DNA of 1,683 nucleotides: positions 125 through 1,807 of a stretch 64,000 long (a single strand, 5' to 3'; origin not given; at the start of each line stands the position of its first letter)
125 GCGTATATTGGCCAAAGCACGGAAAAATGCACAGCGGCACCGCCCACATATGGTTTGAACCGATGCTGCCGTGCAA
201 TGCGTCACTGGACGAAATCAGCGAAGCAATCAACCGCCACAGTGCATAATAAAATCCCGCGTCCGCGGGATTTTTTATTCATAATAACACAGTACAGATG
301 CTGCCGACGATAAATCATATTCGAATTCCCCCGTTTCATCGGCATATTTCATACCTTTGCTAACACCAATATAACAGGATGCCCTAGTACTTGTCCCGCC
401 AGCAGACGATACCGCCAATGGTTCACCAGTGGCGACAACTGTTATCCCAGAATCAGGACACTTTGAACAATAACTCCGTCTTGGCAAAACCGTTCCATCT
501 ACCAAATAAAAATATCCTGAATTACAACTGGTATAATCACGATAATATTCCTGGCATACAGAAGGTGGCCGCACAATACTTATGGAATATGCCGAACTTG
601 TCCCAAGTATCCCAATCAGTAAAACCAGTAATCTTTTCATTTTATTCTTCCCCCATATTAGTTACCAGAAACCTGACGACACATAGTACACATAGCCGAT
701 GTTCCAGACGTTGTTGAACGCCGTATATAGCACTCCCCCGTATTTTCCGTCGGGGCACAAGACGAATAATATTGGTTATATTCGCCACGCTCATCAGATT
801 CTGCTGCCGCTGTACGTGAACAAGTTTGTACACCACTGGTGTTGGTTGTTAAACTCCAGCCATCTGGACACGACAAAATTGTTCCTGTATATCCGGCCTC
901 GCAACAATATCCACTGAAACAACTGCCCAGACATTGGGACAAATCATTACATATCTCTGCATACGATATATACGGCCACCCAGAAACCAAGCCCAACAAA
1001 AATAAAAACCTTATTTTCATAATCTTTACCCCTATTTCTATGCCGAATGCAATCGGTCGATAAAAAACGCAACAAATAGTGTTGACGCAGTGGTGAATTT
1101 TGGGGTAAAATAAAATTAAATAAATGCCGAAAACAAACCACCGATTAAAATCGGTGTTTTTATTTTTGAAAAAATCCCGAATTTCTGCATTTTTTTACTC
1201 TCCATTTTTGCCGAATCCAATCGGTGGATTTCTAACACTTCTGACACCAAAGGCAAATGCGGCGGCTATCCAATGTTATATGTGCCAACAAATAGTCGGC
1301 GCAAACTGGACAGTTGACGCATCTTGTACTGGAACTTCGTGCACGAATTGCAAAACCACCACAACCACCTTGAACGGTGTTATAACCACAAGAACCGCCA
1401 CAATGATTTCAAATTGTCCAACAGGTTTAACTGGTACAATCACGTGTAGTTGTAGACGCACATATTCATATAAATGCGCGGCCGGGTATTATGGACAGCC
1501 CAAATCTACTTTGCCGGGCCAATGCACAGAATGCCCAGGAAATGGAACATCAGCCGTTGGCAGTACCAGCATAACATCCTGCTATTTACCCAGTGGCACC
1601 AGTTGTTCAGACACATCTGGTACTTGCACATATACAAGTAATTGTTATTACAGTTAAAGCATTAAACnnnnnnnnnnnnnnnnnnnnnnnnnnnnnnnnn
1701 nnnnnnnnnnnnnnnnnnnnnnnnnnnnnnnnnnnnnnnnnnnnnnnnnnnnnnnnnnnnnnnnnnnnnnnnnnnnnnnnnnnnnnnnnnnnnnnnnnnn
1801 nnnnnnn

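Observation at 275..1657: Clustered multigene family of small secreted Cys-rich proteins with a eukaryote-like furin/ephrin-receptor/VSP-type Cys spacing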

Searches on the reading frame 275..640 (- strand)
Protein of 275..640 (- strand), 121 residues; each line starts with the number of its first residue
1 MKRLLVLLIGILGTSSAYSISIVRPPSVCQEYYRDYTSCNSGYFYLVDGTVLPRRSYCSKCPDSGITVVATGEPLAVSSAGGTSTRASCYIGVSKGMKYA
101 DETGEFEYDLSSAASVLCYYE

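Call 11: search_protein_families(library=pfam, proteins=[window:275-640:-], max_evalue=10)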
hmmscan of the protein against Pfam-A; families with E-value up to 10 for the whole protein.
window:275-640:- (121 aa): 0 families

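Call 12: search_protein_families(library=ncbifam, proteins=[window:275-640:-], max_evalue=10)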
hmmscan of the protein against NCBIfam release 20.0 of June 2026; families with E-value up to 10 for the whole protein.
window:275-640:- (121 aa): 0 families

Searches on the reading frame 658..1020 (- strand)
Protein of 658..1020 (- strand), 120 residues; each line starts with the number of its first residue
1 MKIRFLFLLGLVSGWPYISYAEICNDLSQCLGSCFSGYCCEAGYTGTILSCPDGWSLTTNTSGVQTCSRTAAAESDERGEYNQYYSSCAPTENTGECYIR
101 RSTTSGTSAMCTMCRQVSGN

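Call 11: search_protein_families(library=pfam, proteins=[window:658-1020:-], max_evalue=10)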
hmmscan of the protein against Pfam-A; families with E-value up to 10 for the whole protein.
window:658-1020:- (120 aa): 0 families

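Call 12: search_protein_families(library=ncbifam, proteins=[window:658-1020:-], max_evalue=10)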
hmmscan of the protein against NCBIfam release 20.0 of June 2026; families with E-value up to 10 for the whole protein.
window:658-1020:- (120 aa): 0 families

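Call 78: find_homologous_proteins(query=window:658-1020:-, max_evalue=0.001)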
Query window:658-1020:- (120 aa): 3 proteins with E <= 0.001 among 8 candidates.
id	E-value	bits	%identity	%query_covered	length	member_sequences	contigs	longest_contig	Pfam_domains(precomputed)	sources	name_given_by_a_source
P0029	1.7e-75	269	100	100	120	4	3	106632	-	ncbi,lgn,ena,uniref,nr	ncbi:MAG TPA: hypothetical protein IAD02_04325 [Candidatus Enterousia intestinigallinarum]|uniref:Un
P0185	4.4e-10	58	97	26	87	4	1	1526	-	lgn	-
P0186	1.5e-9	56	94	26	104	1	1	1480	-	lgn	-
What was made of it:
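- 658..1020 (-): Partner gene ('A' family), 120 aa, signal peptide plus a 10-Cys domain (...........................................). It is not a detectable member of the main family. Enterousia intestinigallinarum (call 78).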

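Call 80: find_homologous_proteins(query=A7, max_evalue=0.001)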
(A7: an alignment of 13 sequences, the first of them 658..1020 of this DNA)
Query A7 (13 sequences) (120 aa, profile of the alignment): 26 proteins with E <= 0.001 among 950 candidates.
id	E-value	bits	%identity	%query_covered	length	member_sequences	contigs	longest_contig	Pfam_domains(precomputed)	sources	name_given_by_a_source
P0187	1.9e-31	127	36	96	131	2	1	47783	-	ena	-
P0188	6.1e-31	125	39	73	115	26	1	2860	-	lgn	-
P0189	1.7e-28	117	37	58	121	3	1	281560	-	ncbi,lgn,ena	-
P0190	3.7e-28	116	37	82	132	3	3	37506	-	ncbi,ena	-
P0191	3.2e-27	113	32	80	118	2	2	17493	-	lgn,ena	-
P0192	4.4e-27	112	32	91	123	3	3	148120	-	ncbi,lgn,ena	-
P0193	8.6e-27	111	28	94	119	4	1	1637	-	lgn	-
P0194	3.3e-26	110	36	78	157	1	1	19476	-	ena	-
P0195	4.0e-26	109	33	96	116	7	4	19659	-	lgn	-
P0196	1.9e-25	107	42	63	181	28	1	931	-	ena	-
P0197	2.3e-25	107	39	63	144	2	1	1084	-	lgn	-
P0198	3.7e-25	106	44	63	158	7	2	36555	-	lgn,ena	-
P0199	5.6e-25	106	36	89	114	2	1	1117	-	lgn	-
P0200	6.1e-25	105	32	90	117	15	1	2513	-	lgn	-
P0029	8.1e-25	105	100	100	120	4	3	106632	-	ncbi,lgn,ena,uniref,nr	ncbi:MAG TPA: hypothetical protein IAD02_04325 [Candidatus Enterousia intestinigallinarum]|uniref:Un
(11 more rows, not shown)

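Call 88: predict_structure(alignment_id=A8)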
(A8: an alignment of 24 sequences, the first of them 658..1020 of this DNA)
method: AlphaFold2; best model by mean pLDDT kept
length: 120 residues; sequences in the alignment: 24
mean_pLDDT: 62.7   pTM: 0.43
mean pLDDT of the five models: 62.7, 57.8, 56.7, 55.6, 55.1
residues with pLDDT >= 90: 0; 70-90: 36; 50-70: 56; < 50: 28
segments of 3 or more residues with pLDDT < 50: 1-3, 7-9, 11-23, 114-120
pLDDT, mean of each block of 10 residues (from residue 1): 49 43 52 57 70 85 84 68 73 72 54 45
secondary structure, 60 per line:
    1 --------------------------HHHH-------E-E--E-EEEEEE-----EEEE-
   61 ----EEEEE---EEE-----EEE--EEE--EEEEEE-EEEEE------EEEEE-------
elements in order: H27-30 E45-50 E56-59 E65-69 E73-75 E81-83 E86-88 E91-96 E98-102 E109-113

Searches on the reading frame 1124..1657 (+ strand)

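Call 11: search_protein_families(library=pfam, proteins=[window:1124-1657:+], max_evalue=10)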
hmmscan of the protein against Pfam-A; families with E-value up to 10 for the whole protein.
window:1124-1657:+ (177 aa): 1 family
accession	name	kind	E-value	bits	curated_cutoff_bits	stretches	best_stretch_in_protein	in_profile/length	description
PF22678.1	Cytochrom_c_NrfB-like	-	0.00032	21.5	27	1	43-98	31-86/89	Cytochrome c-type protein NrfB-like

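Call 12: search_protein_families(library=ncbifam, proteins=[window:1124-1657:+], max_evalue=10)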
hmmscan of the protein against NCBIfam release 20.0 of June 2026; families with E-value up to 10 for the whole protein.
window:1124-1657:+ (177 aa): 2 families
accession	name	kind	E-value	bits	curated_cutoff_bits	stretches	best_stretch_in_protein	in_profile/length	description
NF008659.0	PRK11659.1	equivalog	0.0064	16.2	184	1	43-97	108-162/188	cytochrome c nitrite reductase pentaheme subunit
TIGR03146.1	cyt_nit_nrfB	equivalog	0.0085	16.4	166.6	1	43-90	82-129/145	cytochrome c nitrite reductase pentaheme subunit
